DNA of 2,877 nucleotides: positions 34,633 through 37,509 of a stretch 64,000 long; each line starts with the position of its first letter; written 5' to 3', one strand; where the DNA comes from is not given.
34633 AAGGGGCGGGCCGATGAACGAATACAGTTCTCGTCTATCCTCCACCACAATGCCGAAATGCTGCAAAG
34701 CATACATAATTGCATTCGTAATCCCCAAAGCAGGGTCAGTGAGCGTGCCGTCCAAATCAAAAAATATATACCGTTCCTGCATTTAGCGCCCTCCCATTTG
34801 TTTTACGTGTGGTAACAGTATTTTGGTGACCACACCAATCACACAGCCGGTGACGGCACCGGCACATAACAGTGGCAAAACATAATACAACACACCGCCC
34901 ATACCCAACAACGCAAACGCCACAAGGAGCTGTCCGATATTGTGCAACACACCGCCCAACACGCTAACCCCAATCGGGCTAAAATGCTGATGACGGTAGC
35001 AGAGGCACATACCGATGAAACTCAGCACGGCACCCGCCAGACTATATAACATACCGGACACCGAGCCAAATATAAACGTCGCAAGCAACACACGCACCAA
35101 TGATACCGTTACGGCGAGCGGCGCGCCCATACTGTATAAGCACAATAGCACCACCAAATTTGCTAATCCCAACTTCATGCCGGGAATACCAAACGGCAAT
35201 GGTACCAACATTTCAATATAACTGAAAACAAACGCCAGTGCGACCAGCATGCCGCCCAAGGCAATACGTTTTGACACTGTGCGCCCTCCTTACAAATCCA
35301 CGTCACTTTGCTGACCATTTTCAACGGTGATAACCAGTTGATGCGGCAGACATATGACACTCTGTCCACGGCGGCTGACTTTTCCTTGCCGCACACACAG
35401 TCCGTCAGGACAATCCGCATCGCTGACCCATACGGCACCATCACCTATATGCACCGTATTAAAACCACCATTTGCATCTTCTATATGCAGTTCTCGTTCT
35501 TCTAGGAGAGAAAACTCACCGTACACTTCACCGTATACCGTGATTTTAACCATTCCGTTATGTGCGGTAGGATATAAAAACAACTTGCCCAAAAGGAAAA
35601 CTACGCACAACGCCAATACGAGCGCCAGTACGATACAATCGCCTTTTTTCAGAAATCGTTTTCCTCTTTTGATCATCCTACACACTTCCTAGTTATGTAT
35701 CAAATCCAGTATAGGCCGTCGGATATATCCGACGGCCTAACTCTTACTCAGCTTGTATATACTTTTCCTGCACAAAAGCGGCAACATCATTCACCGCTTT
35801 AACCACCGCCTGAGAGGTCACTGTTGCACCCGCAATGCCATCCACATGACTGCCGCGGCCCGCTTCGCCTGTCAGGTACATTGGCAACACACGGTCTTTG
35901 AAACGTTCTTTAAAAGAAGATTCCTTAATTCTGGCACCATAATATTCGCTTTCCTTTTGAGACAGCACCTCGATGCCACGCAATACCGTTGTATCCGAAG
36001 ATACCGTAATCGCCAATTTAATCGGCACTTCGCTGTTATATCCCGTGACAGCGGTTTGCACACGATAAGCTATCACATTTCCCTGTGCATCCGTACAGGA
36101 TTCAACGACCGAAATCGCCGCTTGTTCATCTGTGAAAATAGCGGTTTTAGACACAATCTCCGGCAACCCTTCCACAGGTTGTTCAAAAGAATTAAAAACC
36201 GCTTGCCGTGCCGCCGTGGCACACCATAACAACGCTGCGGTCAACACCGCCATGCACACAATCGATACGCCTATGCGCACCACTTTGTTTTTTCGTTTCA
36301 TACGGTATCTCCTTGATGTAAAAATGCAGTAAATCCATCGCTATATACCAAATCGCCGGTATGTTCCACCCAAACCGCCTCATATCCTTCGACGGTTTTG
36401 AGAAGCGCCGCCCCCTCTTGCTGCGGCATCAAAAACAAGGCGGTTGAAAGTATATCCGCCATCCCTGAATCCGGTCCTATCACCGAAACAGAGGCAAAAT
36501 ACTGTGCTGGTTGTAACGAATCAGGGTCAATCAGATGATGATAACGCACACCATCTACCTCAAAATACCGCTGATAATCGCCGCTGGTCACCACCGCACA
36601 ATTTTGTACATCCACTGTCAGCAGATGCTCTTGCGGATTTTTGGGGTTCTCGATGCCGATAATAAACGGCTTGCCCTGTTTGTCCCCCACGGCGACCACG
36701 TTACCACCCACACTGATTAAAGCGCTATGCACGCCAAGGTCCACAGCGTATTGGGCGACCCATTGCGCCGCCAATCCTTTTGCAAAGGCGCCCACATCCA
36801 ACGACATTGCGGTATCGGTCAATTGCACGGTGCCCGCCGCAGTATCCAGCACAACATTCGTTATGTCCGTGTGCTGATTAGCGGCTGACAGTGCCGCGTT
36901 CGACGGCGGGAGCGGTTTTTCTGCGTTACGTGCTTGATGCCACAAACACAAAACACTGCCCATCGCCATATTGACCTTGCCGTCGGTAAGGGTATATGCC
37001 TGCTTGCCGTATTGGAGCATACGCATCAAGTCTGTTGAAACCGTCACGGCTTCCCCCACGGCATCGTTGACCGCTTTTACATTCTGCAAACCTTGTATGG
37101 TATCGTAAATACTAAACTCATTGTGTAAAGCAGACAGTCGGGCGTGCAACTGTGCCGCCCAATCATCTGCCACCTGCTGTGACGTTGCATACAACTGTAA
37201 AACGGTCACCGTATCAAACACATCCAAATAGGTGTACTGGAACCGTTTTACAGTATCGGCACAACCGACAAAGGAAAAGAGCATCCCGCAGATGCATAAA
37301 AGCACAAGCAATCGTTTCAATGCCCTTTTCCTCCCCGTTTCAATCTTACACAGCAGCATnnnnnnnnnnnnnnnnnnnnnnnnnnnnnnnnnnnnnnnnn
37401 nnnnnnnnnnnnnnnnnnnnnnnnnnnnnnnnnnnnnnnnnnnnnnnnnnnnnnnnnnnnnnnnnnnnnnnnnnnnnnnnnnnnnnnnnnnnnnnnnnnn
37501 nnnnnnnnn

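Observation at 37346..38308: Internally duplicated lipoprotein whose two modules carry an AGCT variant of the SGAT flavinylation motif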

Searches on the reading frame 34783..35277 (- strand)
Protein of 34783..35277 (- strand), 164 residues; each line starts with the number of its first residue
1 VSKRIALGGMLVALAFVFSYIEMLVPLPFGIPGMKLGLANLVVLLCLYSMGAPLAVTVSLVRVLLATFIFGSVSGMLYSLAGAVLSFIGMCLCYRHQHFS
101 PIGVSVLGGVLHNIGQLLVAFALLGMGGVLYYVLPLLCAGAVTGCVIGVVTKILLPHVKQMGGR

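Call 3: search_protein_families(library=pfam, proteins=[window:34783-35277:-], max_evalue=1)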
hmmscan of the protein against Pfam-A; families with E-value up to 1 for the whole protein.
window:34783-35277:- (164 aa): 3 families
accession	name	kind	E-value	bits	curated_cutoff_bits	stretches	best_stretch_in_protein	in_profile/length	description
PF07456.16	Hpre_diP_synt_I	-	7.9e-38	130.2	30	1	11-153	1-146/147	Heptaprenyl diphosphate synthase component I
PF20712.2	CyanoTRADDas_TM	-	0.058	13.9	24.3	1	79-117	17-56/68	Cyanobacterial TRADD-N associated 2-Transmembrane domain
PF12822.12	ECF_trnsprt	-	0.22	12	30.7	1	3-154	1-168/169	ECF transporter, substrate-specific component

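Call 4: search_protein_families(library=ncbifam, proteins=[window:34783-35277:-], max_evalue=1)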
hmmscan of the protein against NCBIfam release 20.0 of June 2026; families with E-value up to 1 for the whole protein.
window:34783-35277:- (164 aa): 1 family
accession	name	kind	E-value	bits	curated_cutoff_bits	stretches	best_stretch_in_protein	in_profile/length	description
NF046054.1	memb_MPN527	equivalog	0.0011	19.1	80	1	3-88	3-85/211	MPN527 family putative ECF transporter permease subunit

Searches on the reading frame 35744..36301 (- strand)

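Call 3: search_protein_families(library=pfam, proteins=[window:35744-36301:-], max_evalue=1)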
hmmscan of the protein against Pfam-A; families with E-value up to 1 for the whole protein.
window:35744-36301:- (185 aa): 1 family
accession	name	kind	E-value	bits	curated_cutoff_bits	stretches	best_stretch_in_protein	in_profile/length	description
PF04205.19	FMN_bind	-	7.3e-13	49.4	22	1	87-173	1-75/77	FMN-binding domain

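Call 4: search_protein_families(library=ncbifam, proteins=[window:35744-36301:-], max_evalue=1)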
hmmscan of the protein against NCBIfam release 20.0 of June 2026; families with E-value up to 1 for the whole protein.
window:35744-36301:- (185 aa): 14 families
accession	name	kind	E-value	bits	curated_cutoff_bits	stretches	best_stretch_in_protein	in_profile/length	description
NF041840.1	rnfG_Methano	equivalog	6.1e-21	74.9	230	1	4-176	4-183/189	Rnf electron transport complex subunit RnfG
TIGR01947.1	rnfG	subfamily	4.3e-17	62.8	102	1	31-179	37-187/187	RnfABCDGE type electron transport complex subunit G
NF045876.1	RnfG_DVU2794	exception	9e-17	61.2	205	1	52-176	60-178/190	RnfABCDGE type electron transport complex subunit G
NF002519.0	PRK01908.1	equivalog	1.5e-06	28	178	1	71-180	83-195/209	electron transport complex subunit RsxG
NF003755.0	PRK05346.2-6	equivalog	0.00011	21.2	563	2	148-179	264-295/310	Na(+)-translocating NADH-quinone reductase subunit C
TIGR01938.1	nqrC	equivalog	0.00072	19.2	144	1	98-171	154-239/251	NADH:ubiquinone reductase (Na(+)-transporting) subunit C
NF003749.0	PRK05346.1-5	equivalog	0.0008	18.8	255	1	98-170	157-238/261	Na(+)-translocating NADH-quinone reductase subunit C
NF003747.0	PRK05346.1-2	equivalog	0.0019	17.5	336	1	85-171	140-236/260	Na(+)-translocating NADH-quinone reductase subunit C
NF003753.0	PRK05346.2-4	equivalog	0.0057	16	329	1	99-172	147-234/249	Na(+)-translocating NADH-quinone reductase subunit C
NF003746.0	PRK05346.1-1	equivalog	0.011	14.9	337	1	98-169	158-239/264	Na(+)-translocating NADH-quinone reductase subunit C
NF003750.0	PRK05346.2-1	equivalog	0.015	14.9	352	1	97-172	129-213/225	Na(+)-translocating NADH-quinone reductase subunit C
NF008013.0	PRK10743.1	equivalog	0.028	14.5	212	1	78-135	46-100/137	small heat shock chaperone IbpA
NF003754.0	PRK05346.2-5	equivalog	0.033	13.5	677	0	151-175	276-301/320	Na(+)-translocating NADH-quinone reductase subunit C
NF046105.1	TransRegNosR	equivalog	0.21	9.8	1000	1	47-175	22-155/680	transcriptional regulator NosR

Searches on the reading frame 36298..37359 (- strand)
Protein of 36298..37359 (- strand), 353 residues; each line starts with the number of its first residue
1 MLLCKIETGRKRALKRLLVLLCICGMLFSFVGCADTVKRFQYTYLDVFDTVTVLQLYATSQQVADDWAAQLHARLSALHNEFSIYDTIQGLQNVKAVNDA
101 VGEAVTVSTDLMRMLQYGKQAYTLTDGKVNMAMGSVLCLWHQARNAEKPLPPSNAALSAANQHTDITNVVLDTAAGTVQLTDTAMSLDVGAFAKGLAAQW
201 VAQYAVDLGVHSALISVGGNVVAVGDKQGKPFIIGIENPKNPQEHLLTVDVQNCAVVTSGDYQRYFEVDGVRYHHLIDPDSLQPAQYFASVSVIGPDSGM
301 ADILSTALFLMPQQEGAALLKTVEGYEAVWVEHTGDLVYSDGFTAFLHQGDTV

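Call 3: search_protein_families(library=pfam, proteins=[window:36298-37359:-], max_evalue=1)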
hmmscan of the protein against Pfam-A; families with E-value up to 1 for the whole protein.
window:36298-37359:- (353 aa): 1 family
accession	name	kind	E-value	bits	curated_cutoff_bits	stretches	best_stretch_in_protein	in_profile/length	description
PF02424.20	ApbE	-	8e-67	226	25.6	1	49-330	2-266/266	ApbE family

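Call 4: search_protein_families(library=ncbifam, proteins=[window:36298-37359:-], max_evalue=1)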
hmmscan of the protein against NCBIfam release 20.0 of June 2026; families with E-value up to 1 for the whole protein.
window:36298-37359:- (353 aa): 2 families
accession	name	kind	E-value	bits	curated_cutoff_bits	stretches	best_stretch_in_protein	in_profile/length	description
NF007774.0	PRK10461.1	equivalog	1.4e-24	86.6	498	1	24-321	11-318/351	FAD:protein FMN transferase ApbE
NF041491.1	membrane_YniD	equivalog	0.051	13.1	40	1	11-27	7-23/34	small membrane protein YniD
